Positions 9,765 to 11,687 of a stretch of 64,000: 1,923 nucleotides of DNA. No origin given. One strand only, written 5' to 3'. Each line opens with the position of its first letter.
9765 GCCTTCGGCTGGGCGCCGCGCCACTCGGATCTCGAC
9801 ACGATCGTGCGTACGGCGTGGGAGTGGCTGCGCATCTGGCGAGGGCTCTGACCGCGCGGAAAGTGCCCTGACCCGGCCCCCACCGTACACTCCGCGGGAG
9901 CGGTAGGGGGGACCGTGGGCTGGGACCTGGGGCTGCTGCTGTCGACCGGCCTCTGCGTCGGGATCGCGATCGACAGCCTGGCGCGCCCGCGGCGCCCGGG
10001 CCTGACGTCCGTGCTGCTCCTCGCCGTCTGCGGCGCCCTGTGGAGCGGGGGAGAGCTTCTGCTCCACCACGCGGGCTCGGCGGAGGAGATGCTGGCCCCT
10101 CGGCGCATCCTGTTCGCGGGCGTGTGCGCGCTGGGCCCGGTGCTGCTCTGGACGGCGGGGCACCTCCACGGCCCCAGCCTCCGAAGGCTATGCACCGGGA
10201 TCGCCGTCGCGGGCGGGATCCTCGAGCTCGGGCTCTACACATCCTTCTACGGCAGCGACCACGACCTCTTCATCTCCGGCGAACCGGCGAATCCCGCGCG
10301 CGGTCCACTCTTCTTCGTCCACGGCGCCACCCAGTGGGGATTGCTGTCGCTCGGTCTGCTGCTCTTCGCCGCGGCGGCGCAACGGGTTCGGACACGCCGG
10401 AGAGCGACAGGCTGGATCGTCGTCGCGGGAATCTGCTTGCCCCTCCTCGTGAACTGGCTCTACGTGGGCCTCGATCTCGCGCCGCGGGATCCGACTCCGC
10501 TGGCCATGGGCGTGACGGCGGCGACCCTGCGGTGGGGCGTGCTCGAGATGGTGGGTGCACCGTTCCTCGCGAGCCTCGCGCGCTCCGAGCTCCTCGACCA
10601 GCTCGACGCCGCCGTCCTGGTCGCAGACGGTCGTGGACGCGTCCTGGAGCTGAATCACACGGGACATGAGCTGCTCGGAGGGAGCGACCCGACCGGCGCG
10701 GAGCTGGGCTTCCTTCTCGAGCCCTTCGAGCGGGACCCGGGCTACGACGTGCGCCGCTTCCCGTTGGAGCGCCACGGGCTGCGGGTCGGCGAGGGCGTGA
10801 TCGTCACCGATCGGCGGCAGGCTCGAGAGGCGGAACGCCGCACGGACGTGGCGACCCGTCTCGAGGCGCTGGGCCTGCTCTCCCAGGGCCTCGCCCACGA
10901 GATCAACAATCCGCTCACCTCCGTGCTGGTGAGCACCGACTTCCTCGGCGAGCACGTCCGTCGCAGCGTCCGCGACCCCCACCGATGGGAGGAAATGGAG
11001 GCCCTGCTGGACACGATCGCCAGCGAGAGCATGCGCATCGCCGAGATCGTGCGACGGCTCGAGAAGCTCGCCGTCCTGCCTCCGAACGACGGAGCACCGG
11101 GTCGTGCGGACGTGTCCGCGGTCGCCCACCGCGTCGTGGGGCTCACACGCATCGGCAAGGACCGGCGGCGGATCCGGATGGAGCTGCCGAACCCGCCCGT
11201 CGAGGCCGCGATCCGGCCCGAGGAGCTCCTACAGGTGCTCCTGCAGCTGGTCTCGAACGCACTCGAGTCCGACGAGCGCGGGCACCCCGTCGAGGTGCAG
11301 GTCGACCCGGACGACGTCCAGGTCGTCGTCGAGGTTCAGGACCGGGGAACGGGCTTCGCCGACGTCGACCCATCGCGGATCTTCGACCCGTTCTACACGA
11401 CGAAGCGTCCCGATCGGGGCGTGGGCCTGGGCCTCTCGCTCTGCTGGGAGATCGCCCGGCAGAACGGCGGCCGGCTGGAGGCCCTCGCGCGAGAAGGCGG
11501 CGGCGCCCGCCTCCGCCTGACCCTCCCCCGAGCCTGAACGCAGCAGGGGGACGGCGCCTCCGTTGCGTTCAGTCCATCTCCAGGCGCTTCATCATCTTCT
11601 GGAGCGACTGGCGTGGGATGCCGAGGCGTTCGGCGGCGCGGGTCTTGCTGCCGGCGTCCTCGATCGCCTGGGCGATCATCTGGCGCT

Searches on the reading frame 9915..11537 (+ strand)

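Call 56: search_protein_families(library=pfam, proteins=[window:9915-11537:+], max_evalue=0.0001)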
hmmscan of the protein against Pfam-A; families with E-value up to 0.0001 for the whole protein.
window:9915-11537:+ (540 aa): 3 families
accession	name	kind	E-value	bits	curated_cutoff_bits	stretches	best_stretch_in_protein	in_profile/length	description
PF16927.11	HisKA_7TM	-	9.2e-23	81.7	28.6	1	7-210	2-215/224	N-terminal 7TM region of histidine kinase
PF02518.31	HATPase_c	-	1.4e-19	71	26.4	1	435-539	3-109/111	Histidine kinase-, DNA gyrase B-, and HSP90-like ATPase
PF00512.31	HisKA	-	7.4e-08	32.8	26.9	1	320-383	3-58/66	His Kinase A (phospho-acceptor) domain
